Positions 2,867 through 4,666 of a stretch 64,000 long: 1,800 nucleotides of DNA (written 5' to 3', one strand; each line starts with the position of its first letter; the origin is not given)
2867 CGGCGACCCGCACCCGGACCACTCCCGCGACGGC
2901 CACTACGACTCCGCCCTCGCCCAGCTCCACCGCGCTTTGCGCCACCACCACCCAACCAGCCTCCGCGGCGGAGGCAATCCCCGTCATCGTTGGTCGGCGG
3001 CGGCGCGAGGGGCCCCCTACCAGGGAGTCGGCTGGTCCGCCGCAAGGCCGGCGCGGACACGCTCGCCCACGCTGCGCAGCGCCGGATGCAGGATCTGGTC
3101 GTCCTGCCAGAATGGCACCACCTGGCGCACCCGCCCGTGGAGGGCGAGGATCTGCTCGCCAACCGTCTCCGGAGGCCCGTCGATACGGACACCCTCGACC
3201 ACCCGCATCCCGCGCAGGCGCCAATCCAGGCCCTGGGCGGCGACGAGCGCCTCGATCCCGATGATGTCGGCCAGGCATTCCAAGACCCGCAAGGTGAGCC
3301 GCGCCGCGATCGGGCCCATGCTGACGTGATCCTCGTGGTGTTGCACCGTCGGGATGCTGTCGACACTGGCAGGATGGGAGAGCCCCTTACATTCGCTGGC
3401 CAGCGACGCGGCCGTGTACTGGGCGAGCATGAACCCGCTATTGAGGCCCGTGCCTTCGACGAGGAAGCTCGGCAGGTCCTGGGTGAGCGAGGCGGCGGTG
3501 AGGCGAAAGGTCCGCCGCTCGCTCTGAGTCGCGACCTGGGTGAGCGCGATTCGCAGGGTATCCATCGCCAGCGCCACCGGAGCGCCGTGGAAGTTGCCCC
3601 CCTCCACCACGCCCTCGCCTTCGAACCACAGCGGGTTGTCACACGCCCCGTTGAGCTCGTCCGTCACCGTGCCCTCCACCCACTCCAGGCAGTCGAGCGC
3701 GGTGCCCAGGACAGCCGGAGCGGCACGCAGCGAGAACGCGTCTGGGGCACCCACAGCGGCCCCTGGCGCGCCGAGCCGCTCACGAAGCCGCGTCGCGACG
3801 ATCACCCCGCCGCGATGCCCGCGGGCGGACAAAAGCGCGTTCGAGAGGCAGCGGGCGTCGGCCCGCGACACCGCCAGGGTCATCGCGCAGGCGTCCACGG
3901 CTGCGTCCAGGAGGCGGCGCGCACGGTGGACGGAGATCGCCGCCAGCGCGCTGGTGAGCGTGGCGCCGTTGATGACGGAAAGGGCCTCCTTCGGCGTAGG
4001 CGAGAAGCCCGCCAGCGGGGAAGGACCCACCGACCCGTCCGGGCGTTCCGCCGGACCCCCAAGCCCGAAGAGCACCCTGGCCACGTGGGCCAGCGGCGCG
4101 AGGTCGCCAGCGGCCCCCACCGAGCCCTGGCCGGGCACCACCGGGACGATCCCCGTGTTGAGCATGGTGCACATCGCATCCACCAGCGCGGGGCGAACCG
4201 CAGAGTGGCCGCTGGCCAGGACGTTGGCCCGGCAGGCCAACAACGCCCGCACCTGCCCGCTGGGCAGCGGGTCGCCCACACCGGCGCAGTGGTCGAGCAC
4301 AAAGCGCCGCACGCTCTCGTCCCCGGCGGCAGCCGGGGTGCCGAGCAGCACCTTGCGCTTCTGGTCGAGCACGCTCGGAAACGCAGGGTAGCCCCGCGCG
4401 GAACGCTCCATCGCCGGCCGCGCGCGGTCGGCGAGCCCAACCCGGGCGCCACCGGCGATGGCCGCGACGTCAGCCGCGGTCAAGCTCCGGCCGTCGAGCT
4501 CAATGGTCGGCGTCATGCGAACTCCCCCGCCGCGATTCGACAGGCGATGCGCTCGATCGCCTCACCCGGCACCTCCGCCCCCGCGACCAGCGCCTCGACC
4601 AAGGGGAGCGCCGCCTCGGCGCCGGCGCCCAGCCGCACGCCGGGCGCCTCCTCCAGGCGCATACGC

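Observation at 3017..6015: Translationally coupled HAL/PAL-family pair: one SSG-triad enzyme plus one pseudo-enzyme with AAG and no NTGFG motif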

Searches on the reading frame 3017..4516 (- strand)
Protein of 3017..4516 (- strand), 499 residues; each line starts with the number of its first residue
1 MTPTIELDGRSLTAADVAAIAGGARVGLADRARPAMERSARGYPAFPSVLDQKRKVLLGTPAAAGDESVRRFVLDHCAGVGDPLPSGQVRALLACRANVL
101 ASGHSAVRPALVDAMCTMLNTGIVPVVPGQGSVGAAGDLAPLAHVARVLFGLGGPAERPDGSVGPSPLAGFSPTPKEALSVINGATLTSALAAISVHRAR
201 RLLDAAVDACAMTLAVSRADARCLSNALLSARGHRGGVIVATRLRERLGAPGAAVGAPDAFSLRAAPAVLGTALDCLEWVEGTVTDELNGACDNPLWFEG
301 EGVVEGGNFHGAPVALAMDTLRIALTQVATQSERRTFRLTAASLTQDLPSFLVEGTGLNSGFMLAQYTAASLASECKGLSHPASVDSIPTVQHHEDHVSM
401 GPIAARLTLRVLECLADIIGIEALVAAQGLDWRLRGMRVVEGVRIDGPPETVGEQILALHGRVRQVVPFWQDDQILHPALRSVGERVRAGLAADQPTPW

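Call 6: search_protein_families(library=pfam, proteins=[window:3017-4516:-])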
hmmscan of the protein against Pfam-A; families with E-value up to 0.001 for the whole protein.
window:3017-4516:- (499 aa): 1 family
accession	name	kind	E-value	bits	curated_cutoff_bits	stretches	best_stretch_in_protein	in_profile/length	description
PF00221.24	Lyase_aromatic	-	2e-116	389.9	27.3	1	69-435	67-449/466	Aromatic amino acid lyase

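Call 7: search_protein_families(library=ncbifam, proteins=[window:3017-4516:-])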
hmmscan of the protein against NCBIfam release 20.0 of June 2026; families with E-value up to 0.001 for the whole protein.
window:3017-4516:- (499 aa): 8 families
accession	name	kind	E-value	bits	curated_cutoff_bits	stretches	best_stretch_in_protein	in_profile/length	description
NF006871.0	PRK09367.1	subfamily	4.1e-119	398.5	524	1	70-490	78-495/505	histidine ammonia-lyase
TIGR01225.1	hutH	equivalog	6.3e-115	384.5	539.15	1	6-491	2-493/506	histidine ammonia-lyase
TIGR03832.1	Tyr_2_3_mutase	equivalog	4.8e-76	256.3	501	2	259-432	292-465/507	tyrosine 2,3-aminomutase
NF053541.1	FlxA_rubin_TAL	equivalog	6.8e-66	222.7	700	2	261-486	281-495/498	flexirubin biosynthesis tyrosine ammonia-lyase FlxA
TIGR04475.1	Phe_D_beta_mut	equivalog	2.5e-64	217.8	800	2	259-485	293-507/510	phenylalanine aminomutase (D-beta-phenylalanine forming)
TIGR01226.1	phe_am_lyase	equivalog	3e-42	144.8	519.15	1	73-433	116-501/680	phenylalanine ammonia-lyase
NF041222.1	BagA_FevW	exception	2.4e-41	141.9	1000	2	259-490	292-517/529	bagremycin/ferroverdin biosynthesis tyrosine ammonia-lyase BagA/FevW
TIGR04473.1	taxol_Phe_23mut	exception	4.6e-25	88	1250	1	75-434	115-498/687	phenylalanine aminomutase (L-beta-phenylalanine forming)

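Call 9: search_solved_structures(query=window:3017-4516:-, show_alignments=2, max_evalue=1e-20)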
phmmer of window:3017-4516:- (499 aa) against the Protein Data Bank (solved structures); distinct sequences matched with E-value up to 1e-20: 36.
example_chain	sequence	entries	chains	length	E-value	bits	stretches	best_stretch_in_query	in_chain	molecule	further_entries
7tqr_A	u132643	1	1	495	4.8e-77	263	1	5-438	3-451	Probable histidine ammonia-lyase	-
6v6h_A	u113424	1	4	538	1.8e-71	244.6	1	71-492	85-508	Histidine ammonia-lyase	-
1gkj_A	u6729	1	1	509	1.5e-68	235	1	61-438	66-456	HISTIDINE AMMONIA-LYASE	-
1gkm_B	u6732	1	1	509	3.5e-68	233.8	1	61-438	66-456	Histidine ammonia-lyase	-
1gk3_A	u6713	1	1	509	6e-67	229.7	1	61-438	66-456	HISTIDINE AMMONIA-LYASE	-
1eb4_A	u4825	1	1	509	7e-67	229.5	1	61-438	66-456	HISTIDINE AMMONIA-LYASE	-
1gk2_A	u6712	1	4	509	9.4e-67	229.1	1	61-438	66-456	HISTIDINE AMMONIA-LYASE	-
1b8f_A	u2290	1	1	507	6.9e-65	222.9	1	61-438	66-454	Histidine ammonia-lyase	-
2qve_A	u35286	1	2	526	2.2e-59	204.8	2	258-432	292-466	Tyrosine Aminomutase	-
3kdz_A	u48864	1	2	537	2.5e-59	204.6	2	258-432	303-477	Histidine ammonia-lyase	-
2rjr_A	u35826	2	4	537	2.6e-59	204.5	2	258-432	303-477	Tyrosine aminomutase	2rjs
2ohy_A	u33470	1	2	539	2.6e-59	204.5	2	258-432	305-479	Tyrosine aminomutase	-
3kdy_A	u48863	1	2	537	3.6e-59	204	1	258-432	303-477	Histidine ammonia-lyase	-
2o6y_A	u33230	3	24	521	1.4e-45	159.3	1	3-434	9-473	Putative histidine ammonia-lyase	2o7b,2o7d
2o78_A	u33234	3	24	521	3.3e-45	158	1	3-434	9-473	Putative histidine ammonia-lyase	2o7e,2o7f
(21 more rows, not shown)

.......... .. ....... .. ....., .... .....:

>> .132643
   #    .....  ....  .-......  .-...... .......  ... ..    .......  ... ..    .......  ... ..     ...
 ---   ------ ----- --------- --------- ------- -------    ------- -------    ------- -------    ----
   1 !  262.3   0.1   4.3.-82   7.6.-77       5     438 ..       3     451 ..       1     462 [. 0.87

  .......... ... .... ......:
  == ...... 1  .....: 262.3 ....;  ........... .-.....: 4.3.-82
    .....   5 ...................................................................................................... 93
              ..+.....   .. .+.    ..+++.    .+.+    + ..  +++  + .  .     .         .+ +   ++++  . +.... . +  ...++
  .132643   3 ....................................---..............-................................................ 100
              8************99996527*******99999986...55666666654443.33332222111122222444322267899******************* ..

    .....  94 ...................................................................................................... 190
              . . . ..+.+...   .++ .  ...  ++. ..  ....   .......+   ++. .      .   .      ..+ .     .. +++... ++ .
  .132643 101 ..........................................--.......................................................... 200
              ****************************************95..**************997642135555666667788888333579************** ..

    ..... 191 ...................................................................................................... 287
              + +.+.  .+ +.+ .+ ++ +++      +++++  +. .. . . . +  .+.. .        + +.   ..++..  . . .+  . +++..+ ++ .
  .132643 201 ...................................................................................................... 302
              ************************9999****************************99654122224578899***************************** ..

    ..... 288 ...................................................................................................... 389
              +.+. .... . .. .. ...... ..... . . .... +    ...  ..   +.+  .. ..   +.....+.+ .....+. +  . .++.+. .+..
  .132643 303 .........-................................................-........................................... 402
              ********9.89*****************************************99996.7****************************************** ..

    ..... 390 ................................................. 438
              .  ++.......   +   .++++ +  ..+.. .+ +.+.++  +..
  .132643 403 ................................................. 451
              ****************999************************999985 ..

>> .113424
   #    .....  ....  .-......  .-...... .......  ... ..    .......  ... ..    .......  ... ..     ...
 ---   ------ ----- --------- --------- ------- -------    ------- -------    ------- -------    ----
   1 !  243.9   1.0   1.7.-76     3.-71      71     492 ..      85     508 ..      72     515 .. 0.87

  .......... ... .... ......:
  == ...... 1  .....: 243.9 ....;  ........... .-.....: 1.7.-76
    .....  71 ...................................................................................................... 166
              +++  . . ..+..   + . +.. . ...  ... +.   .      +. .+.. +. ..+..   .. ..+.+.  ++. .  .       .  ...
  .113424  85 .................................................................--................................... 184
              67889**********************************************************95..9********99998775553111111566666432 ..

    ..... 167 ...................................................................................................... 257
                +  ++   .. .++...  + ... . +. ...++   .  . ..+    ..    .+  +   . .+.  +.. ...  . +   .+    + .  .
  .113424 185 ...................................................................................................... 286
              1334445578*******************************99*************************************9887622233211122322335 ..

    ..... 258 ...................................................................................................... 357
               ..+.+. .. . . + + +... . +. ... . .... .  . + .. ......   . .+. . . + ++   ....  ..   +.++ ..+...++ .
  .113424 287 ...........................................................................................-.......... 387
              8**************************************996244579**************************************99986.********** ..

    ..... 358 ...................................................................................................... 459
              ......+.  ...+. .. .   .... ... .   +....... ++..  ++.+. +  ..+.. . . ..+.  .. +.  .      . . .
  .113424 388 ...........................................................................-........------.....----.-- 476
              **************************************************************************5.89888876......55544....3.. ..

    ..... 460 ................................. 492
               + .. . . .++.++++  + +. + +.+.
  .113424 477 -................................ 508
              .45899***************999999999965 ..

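Call 13: search_protein_families(library=padloc, proteins=[window:3017-4516:-], max_evalue=0.01)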
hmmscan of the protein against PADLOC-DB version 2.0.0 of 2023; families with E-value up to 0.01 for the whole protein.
window:3017-4516:- (499 aa): 0 families

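Call 14: find_homologous_proteins(query=window:3017-4516:-, max_evalue=1e-30)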
Query window:3017-4516:- (499 aa): 7997 proteins with E <= 1e-30 among 8000 candidates; the best 120 are listed.
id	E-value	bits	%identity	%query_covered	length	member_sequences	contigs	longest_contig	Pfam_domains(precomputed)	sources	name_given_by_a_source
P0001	2.9e-294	994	92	100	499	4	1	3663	PF00221.25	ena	-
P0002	1.4e-239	814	77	99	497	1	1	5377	PF00221.25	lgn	-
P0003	7.4e-238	808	77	100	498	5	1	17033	PF00221.25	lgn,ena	-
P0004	7.7e-234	795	74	100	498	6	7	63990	PF00221.25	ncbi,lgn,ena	-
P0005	5.7e-231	786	74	100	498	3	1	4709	PF00221.25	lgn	-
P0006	9.7e-231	785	75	99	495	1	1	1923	PF00221.25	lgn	-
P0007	1.3e-229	781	76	99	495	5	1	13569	PF00221.25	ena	-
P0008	1.5e-229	781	73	100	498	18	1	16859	PF00221.25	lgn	-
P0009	1.2e-225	768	74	99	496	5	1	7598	PF00221.25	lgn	-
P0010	6.5e-223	759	73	99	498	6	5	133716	PF00221.25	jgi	jgi:histidine ammonia-lyase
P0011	1.1e-212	725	71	97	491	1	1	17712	PF00221.25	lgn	-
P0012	8.7e-205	699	69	97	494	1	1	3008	PF00221.25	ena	-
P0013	1.7e-204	698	66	100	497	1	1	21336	PF00221.25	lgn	-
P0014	3.5e-195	668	70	98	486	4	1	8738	PF00221.25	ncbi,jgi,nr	ncbi:MAG: aromatic amino acid lyase [Deltaproteobacteria bacterium]|nr:aromatic amino acid lyase [De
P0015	4.5e-193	661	66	98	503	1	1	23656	PF00221.25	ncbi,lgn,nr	ncbi:MAG: aromatic amino acid ammonia-lyase [Pseudomonadota bacterium]|nr:aromatic amino acid ammoni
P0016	1.3e-192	659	66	99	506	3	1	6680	PF00221.25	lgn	-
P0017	1.5e-192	659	65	98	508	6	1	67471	PF00221.25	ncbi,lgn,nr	ncbi:MAG: aromatic amino acid ammonia-lyase [Pseudomonadota bacterium]|nr:aromatic amino acid ammoni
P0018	8.1e-191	653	65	98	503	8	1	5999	PF00221.25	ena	-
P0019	9.2e-191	653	65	100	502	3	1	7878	PF00221.25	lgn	-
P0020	1.6e-190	652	65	98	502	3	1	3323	PF00221.25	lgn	-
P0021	5.4e-190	650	65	99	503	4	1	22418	PF00221.25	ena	-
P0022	1.8e-188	645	65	99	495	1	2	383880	PF00221.25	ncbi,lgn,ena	-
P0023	1.5e-187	642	64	100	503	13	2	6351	PF00221.25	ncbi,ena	-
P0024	2.1e-184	632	65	99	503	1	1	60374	PF00221.25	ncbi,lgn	-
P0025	4.3e-184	631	64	98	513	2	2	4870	PF00221.25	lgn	-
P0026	2.2e-182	625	63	97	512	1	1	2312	PF00221.25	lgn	-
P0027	3.7e-182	625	64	99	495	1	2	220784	PF00221.25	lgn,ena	-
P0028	3.9e-181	621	64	97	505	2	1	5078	PF00221.25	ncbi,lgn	ncbi:MAG: HAL/PAL/TAL family ammonia-lyase [Myxococcota bacterium]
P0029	1.6e-180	619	63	98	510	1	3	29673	PF00221.25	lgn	-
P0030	5.2e-179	614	63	97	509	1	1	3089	PF00221.25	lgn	-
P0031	3.0e-175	602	62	100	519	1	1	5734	PF00221.25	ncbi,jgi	jgi:histidine ammonia-lyase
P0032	7.5e-175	600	62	97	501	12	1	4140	PF00221.25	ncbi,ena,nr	ncbi:MAG TPA: aromatic amino acid ammonia-lyase [Myxococcota bacterium]|nr:aromatic amino acid ammon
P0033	3.9e-172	592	61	97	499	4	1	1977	PF00221.25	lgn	-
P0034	1.1e-170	587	61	99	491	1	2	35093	PF00221.25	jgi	jgi:histidine ammonia-lyase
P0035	2.8e-170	585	60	99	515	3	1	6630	PF00221.25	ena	-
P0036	3.9e-170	585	61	100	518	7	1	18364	PF00221.25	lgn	-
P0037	3.0e-167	575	60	100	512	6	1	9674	PF00221.25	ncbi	ncbi:MAG: histidine ammonia-lyase [Pseudomonadota bacterium]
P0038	8.7e-166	571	61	98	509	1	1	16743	PF00221.25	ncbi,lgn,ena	-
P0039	8.9e-166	571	58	100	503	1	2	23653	PF00221.25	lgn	-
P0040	9.6e-166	570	61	99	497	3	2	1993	PF00221.25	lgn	-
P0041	1.3e-165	570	58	100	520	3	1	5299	PF00221.25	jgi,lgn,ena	-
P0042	5.5e-165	568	60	98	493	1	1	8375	PF00221.25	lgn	-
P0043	1.1e-164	567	61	98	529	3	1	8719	PF00221.25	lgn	-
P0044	1.5e-164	566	60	98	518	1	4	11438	PF00221.25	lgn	-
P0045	1.6e-164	566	60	99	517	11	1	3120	PF00221.25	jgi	jgi:histidine ammonia-lyase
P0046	3.2e-164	565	57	100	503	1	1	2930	PF00221.25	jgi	jgi:histidine ammonia-lyase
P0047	3.3e-164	565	61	99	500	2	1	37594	PF00221.25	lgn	-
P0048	7.9e-163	561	58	100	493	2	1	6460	PF00221.25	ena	-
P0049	1.1e-161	557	60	100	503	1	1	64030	PF00221.25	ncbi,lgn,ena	-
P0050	1.8e-161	556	58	97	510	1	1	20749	PF00221.25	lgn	-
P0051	5.8e-161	555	61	98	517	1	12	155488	PF00221.25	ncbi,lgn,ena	-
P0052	7.6e-161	554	60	99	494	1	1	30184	PF00221.25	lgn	-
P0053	1.1e-160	554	59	98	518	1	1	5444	PF00221.25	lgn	-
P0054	2.6e-160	552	60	98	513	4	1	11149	PF00221.25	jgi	-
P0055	3.3e-160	552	58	99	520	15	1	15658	PF00221.25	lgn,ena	-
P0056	4.9e-160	552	59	100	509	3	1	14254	PF00221.25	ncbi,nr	ncbi:MAG: histidine ammonia-lyase [Myxococcales bacterium]|nr:histidine ammonia-lyase [Myxococcales 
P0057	1.3e-159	550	56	99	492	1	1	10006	PF00221.25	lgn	-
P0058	3.8e-159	549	56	99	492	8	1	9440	PF00221.25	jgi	jgi:histidine ammonia-lyase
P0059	4.1e-159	549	57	98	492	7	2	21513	PF00221.25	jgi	jgi:histidine ammonia-lyase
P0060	7.6e-159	548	58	100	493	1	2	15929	PF00221.25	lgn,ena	-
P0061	7.7e-158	544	59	100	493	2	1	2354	PF00221.25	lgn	-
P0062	3.6e-157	542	59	96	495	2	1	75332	PF00221.25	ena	-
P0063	8.8e-157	541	57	99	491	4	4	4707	PF00221.25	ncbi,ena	-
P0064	6.3e-156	538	58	99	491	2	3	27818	PF00221.25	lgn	-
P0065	3.7e-155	536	58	99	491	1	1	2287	PF00221.25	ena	-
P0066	5.5e-155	535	55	99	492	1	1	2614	PF00221.25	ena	-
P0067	2.2e-154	533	57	99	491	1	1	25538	PF00221.25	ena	-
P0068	2.8e-154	533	59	99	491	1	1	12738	PF00221.25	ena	-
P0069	1.6e-153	530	56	99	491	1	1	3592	PF00221.25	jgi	-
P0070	2.7e-153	529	60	97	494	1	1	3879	PF00221.25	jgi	jgi:histidine ammonia-lyase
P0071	4.4e-153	529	55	99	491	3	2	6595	PF00221.25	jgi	jgi:histidine ammonia-lyase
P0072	2.2e-152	526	54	99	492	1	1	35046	PF00221.25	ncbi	-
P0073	2.7e-152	526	55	99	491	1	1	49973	PF00221.25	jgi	jgi:histidine ammonia-lyase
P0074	2.8e-152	526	55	99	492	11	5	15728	PF00221.25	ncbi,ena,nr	ncbi:MAG: histidine ammonia-lyase [Deltaproteobacteria bacterium]|nr:histidine ammonia-lyase [Deltap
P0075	3.9e-152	526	58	97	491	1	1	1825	PF00221.25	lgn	-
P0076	4.0e-152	526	58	99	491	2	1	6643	PF00221.25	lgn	-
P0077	5.5e-152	525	56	99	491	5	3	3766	PF00221.25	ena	-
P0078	7.0e-152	525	58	98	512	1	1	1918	PF00221.25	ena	-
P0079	2.5e-151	523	56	99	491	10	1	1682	PF00221.25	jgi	jgi:histidine ammonia-lyase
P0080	3.3e-151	523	55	99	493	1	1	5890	PF00221.25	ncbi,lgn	ncbi:MAG: aromatic amino acid lyase [Myxococcota bacterium]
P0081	4.0e-151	522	54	99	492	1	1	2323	PF00221.25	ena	-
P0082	5.6e-151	522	57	99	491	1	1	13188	PF00221.25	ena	-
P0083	7.1e-151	521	52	99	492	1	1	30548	PF00221.25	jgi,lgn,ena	-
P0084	7.4e-150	518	56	99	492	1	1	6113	PF00221.25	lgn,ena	-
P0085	1.5e-149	517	53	99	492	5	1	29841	PF00221.25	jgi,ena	-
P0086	1.7e-149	517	55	99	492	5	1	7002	PF00221.25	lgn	-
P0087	1.8e-149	517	58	97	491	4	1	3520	PF00221.25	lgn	-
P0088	2.5e-149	516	54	99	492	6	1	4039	PF00221.25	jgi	jgi:histidine ammonia-lyase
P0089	2.5e-149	516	58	99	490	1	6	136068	PF00221.25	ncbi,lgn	-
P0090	3.6e-149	516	57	98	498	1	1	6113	PF00221.25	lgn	-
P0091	3.7e-149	516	58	99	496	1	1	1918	PF00221.25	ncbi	-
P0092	3.8e-149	516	57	99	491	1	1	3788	PF00221.25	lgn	-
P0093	4.5e-149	515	58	99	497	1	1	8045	PF00221.25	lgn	-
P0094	5.2e-149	515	56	99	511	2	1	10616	PF00221.25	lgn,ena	-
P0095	6.5e-149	515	55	99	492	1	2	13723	PF00221.25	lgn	-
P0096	7.0e-149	515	54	99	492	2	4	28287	PF00221.25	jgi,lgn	jgi:histidine ammonia-lyase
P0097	8.4e-149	515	57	96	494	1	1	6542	PF00221.25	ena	-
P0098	1.3e-148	514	55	98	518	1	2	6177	PF00221.25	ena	-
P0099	1.4e-148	514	58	97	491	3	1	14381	PF00221.25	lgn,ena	-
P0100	1.6e-148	514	52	99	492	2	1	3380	PF00221.25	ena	-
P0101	1.7e-148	514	54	99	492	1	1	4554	PF00221.25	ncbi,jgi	ncbi:MAG: histidine ammonia-lyase [Myxococcota bacterium]|jgi:histidine ammonia-lyase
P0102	1.8e-148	513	53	99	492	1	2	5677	PF00221.25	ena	-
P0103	1.9e-148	513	57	98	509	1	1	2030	PF00221.25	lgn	-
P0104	2.3e-148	513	57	99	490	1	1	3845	PF00221.25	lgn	-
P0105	2.9e-148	513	55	98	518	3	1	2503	PF00221.25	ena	-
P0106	2.9e-148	513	57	98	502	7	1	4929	PF00221.25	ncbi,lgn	-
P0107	5.9e-148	512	53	99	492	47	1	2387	PF00221.25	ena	-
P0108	8.1e-148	511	55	99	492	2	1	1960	PF00221.25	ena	-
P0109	1.3e-147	511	57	100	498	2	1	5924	PF00221.25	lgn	-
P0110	1.5e-147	510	56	99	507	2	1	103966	PF00221.25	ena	-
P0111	4.3e-147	509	57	99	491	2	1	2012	PF00221.25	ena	-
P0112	5.5e-147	509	57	96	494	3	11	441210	PF00221.25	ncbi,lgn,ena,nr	ncbi:MAG TPA: aromatic amino acid lyase [Myxococcota bacterium]|nr:aromatic amino acid lyase [Myxoco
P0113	7.3e-147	508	54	99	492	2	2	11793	PF00221.25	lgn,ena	-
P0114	9.0e-147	508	55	99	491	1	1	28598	PF00221.25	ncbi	-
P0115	1.3e-146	507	53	99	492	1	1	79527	PF00221.25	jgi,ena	-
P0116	1.4e-146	507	53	99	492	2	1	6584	PF00221.25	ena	-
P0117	2.2e-146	507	58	93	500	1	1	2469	PF00221.25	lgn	-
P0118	2.9e-146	506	57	99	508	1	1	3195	PF00221.25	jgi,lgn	jgi:histidine ammonia-lyase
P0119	3.6e-146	506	54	99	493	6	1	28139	PF00221.25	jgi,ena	jgi:histidine ammonia-lyase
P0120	3.7e-146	506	56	96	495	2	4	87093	PF00221.25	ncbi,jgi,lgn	jgi:histidine ammonia-lyase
